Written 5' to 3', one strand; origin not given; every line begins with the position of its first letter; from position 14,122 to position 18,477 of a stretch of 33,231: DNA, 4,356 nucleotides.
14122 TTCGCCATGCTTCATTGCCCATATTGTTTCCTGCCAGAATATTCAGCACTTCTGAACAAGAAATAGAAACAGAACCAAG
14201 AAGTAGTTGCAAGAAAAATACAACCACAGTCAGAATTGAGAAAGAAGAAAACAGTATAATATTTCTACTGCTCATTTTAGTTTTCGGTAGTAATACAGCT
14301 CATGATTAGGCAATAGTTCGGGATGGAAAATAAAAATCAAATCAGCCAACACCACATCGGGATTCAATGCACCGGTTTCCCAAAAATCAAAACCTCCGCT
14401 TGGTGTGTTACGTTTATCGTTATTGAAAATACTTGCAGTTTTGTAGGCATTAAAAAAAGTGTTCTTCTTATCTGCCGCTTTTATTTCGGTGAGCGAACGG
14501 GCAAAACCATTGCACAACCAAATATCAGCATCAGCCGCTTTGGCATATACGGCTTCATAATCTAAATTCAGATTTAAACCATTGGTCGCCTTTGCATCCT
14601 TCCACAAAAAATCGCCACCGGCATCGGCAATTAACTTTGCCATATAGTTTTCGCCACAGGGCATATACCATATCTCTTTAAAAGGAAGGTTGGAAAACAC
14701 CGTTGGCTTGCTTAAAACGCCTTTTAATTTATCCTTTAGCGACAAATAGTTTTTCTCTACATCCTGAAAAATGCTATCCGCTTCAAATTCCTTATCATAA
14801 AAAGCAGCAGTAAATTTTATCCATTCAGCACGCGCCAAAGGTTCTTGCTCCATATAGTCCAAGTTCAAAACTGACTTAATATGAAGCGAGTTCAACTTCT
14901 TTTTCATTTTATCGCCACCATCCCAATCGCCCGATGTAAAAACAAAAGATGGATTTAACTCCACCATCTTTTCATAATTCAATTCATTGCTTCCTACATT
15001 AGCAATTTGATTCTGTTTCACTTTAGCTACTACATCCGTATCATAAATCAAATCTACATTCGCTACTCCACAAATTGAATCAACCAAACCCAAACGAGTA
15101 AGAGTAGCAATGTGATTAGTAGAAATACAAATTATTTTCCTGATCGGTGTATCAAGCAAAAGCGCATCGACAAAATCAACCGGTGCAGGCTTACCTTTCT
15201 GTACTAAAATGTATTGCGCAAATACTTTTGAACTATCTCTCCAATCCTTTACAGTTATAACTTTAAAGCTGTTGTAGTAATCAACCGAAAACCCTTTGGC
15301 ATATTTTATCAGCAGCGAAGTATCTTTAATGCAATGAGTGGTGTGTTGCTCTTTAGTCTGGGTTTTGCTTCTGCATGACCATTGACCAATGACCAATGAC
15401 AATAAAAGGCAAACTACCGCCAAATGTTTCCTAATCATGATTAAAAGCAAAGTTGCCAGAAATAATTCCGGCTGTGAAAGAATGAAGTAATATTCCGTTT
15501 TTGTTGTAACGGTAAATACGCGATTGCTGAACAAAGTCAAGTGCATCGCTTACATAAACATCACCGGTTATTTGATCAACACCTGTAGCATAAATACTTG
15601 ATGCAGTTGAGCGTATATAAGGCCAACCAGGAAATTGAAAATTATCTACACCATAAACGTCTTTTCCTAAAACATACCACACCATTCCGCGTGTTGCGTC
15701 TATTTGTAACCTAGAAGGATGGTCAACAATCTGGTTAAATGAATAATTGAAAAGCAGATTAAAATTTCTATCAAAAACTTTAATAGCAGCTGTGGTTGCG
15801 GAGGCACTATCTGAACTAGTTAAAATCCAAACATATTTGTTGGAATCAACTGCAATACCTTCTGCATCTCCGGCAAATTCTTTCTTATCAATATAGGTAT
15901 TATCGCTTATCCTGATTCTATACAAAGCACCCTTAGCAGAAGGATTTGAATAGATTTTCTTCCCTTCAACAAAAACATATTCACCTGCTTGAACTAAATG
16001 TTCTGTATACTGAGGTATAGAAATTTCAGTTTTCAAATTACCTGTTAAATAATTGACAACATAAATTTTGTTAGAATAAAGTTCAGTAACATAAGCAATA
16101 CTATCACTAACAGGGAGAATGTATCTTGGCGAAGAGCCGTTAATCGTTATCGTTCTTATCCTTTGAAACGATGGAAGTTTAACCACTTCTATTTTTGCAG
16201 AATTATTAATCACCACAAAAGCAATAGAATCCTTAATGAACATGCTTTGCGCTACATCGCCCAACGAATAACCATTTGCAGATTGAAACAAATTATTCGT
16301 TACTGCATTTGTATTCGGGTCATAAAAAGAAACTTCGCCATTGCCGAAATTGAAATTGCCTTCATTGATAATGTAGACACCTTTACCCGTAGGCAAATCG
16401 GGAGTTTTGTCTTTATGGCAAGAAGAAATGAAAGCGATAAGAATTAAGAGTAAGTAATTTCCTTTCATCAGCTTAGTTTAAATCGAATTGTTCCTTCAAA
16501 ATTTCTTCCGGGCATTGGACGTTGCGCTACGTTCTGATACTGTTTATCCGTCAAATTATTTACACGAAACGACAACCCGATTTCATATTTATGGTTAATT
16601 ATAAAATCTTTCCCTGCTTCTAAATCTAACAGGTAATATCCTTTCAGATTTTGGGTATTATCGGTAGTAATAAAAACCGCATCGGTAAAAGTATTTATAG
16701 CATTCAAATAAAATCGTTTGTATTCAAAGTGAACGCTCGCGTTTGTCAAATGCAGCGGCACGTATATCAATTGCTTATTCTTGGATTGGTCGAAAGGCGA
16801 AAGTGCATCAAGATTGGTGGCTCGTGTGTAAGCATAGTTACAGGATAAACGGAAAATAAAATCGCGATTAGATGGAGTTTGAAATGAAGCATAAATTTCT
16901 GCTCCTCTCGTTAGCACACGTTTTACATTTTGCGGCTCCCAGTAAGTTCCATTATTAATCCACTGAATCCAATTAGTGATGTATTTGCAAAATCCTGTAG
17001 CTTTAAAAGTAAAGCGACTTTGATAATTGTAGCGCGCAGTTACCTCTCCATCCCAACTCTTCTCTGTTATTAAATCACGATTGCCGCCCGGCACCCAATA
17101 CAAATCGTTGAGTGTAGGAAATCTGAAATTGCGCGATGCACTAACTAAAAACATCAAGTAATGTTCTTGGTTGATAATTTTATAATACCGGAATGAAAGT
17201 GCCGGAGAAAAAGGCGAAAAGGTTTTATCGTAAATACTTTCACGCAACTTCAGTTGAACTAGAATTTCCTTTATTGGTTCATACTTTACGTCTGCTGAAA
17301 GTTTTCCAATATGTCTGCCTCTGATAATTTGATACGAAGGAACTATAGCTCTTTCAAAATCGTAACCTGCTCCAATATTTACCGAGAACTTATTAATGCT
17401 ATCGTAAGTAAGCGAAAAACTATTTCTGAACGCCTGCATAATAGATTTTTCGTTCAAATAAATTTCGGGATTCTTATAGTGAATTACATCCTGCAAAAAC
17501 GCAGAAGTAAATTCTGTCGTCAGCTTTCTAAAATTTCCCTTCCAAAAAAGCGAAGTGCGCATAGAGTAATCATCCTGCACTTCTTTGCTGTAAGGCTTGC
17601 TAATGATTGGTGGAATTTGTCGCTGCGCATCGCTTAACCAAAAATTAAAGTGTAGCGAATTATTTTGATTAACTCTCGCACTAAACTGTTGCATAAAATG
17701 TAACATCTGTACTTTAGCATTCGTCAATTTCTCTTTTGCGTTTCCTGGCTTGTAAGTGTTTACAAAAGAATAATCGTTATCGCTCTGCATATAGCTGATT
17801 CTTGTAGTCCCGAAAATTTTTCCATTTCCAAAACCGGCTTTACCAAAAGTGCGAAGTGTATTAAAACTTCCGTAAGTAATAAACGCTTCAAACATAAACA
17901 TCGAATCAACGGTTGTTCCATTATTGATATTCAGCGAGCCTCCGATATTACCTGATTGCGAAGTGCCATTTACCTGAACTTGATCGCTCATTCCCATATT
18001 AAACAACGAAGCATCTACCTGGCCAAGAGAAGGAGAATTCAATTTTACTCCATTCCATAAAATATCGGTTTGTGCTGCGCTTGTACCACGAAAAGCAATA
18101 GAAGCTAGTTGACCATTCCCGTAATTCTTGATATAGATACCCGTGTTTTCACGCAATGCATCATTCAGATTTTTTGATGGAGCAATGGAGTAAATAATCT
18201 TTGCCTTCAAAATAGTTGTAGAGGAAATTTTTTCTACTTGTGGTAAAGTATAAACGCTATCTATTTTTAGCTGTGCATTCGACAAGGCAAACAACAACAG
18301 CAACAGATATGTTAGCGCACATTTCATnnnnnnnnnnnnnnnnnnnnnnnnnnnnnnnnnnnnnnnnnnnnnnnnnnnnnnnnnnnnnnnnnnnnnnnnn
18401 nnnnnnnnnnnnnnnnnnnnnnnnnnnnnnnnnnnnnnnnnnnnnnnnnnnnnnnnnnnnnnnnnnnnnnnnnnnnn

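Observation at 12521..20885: Cobalamin-riboswitch-led seven-gene uptake operon whose two leader genes are T9SS cargo rather than lipoproteins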

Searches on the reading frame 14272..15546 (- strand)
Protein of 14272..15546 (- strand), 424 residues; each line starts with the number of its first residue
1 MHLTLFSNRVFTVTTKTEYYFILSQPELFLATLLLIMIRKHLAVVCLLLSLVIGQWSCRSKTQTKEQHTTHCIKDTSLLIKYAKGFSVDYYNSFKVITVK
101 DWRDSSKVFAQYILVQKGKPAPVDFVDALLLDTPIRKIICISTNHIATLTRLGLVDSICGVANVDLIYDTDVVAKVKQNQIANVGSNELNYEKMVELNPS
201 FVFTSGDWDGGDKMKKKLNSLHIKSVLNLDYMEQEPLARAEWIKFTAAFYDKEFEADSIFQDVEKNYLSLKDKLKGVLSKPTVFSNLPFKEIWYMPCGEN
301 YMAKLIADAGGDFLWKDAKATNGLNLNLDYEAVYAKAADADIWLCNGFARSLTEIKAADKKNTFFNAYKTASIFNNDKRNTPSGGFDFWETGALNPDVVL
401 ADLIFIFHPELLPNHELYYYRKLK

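Call 3: search_protein_families(library=pfam, proteins=[window:14272-15546:-], max_evalue=0.01)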
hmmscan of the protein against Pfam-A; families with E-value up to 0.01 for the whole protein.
window:14272-15546:- (424 aa): 1 family
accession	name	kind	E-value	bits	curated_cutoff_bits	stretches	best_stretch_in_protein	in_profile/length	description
PF01497.23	Peripla_BP_2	-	3.1e-17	63.2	27.5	1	138-348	1-200/235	Periplasmic binding protein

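Call 4: search_protein_families(library=ncbifam, proteins=[window:14272-15546:-], max_evalue=0.01)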
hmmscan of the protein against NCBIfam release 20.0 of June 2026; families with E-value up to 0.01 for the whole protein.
window:14272-15546:- (424 aa): 0 families

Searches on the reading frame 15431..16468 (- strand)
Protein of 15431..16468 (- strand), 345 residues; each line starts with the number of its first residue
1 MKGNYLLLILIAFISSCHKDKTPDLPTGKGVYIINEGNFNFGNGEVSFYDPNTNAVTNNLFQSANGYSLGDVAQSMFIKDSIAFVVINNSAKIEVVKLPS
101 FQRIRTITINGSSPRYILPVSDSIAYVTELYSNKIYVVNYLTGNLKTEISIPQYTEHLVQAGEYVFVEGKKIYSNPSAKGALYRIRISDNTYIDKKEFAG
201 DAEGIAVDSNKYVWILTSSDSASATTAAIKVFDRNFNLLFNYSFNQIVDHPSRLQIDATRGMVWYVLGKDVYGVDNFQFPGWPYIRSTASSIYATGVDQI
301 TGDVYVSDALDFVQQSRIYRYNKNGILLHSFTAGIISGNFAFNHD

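Call 3: search_protein_families(library=pfam, proteins=[window:15431-16468:-], max_evalue=0.01)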
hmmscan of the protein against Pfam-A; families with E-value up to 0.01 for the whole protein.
window:15431-16468:- (345 aa): 1 family
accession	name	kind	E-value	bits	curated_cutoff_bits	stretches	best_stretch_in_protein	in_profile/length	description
PF16819.11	DUF5074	-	1.2e-09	38.1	27.2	1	29-223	1-205/353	Domain of unknown function (DUF5074)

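Call 4: search_protein_families(library=ncbifam, proteins=[window:15431-16468:-], max_evalue=0.01)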
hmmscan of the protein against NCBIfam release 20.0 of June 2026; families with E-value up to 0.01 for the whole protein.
window:15431-16468:- (345 aa): 1 family
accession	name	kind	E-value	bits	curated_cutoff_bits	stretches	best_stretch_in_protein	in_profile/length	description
TIGR03866.1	PQQ_ABC_repeats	subfamily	0.0044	16.1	287.3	1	80-220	10-145/310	PQQ-dependent catabolism-associated beta-propeller protein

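Call 8: search_solved_structures(query=window:15431-16468:-, max_evalue=1, show_alignments=1)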
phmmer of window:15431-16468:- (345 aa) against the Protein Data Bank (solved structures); distinct sequences matched with E-value up to 1: 17.
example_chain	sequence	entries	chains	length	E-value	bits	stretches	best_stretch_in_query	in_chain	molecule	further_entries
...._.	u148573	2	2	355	1.6e-51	178.5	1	8-342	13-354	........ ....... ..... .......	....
8okv_B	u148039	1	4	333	4.1e-51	177.2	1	20-342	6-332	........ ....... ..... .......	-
8puj_A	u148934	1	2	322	5e-50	173.6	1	27-342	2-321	YncE family protein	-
8bmx_D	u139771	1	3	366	3.4e-46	161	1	26-342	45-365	YncE family protein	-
8bmy_A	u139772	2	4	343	1e-45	159.4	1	28-342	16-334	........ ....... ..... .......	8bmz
8bn0_A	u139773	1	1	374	1.4e-45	159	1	27-342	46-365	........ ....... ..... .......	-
8baz_A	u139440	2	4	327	1.9e-45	158.6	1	29-342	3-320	Surface layer protein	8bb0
3dsm_A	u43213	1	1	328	2e-45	158.5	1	29-342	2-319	uncharacterized protein BACUNI_02894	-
8bai_A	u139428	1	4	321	3.3e-45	157.8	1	29-342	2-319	Surface layer protein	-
8ptd_A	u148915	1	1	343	1.8e-11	46.9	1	30-327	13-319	YncE family protein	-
8ptf_A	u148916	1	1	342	1.9e-11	46.8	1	30-327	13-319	YncE family protein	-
8blw_B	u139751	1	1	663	1e-10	44.4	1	30-327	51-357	YncE family protein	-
9s6c_C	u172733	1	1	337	0.003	19.9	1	28-85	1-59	Quinoprotein amine dehydrogenase-like protein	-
9s6c_A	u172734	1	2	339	0.011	18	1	29-85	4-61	Quinoprotein amine dehydrogenase-like protein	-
8bd3_1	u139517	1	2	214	0.27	13.4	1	256-306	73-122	Chlorophyll a-b binding protein, chloroplastic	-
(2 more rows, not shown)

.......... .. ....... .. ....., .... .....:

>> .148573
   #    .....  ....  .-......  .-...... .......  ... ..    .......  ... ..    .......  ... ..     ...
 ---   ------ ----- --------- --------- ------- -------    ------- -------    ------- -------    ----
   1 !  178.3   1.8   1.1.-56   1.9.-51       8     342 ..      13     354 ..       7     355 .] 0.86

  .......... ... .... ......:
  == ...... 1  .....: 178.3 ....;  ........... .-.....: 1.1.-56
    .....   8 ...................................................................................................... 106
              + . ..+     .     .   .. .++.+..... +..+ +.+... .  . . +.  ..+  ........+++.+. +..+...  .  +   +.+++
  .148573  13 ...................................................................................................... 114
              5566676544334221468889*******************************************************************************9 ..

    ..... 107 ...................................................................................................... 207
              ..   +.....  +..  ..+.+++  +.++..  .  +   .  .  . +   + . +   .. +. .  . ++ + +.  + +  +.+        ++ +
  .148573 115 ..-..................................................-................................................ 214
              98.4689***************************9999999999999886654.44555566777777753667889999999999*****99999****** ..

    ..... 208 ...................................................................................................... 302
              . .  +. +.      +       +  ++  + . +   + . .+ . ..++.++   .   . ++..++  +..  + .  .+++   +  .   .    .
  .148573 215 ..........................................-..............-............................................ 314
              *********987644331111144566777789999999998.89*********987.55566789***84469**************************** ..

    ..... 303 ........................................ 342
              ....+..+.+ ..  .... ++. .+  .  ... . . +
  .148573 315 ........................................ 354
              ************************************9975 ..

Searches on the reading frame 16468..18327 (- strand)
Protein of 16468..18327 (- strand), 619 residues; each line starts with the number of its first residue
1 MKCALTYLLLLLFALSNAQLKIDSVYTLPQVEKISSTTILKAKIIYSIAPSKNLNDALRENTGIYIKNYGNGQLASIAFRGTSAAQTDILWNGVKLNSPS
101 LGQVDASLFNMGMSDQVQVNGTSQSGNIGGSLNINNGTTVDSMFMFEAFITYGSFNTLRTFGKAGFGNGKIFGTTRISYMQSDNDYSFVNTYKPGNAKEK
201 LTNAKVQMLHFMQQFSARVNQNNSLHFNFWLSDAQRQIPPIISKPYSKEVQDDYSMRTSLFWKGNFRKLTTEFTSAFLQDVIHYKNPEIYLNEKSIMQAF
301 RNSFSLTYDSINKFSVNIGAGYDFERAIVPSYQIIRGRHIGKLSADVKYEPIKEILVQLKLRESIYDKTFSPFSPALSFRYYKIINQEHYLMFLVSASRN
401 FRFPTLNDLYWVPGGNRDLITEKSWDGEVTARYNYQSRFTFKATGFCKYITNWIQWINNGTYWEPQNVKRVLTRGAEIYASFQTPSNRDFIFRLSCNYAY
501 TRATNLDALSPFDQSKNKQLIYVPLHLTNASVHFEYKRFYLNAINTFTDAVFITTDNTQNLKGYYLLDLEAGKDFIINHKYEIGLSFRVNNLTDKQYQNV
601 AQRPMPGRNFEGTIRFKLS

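Call 3: search_protein_families(library=pfam, proteins=[window:16468-18327:-], max_evalue=0.01)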
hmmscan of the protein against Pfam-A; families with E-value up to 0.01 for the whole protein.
window:16468-18327:- (619 aa): 1 family
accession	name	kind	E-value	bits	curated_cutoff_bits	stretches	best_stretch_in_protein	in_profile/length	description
PF07715.20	Plug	-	4.3e-11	43.7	23.9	1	34-127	6-98/107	TonB-dependent Receptor Plug Domain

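Call 4: search_protein_families(library=ncbifam, proteins=[window:16468-18327:-], max_evalue=0.01)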
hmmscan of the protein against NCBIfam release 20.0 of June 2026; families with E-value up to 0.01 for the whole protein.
window:16468-18327:- (619 aa): 6 families
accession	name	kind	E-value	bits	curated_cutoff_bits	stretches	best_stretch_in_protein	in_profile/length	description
TIGR01779.1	TonB-B12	equivalog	3.2e-18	65.6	599.7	2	391-617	401-613/614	TonB-dependent vitamin B12 receptor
NF007926.1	PRK10641.1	equivalog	5.1e-14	51.7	836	2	393-610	407-609/617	TonB-dependent vitamin B12 receptor BtuB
TIGR01786.1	TonB-hemlactrns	subfamily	8e-10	37.7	323.75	1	283-615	372-716/719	TonB-dependent hemoglobin/transferrin/lactoferrin family receptor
NF049944.1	TonB_dep_PUIUD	equivalog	3.4e-07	29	850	1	389-609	453-677/686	TonB-dependent receptor, PUIUD motif-type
NF038079.1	TonB_sider_MxcH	equivalog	0.00039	18.6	925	1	428-539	589-701/792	TonB-dependent siderophore myxochelin receptor MxcH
NF047944.1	FoxamRcptFoxA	equivalog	0.00093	17.6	1300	1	492-598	564-672/697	ferrioxamine B receptor FoxA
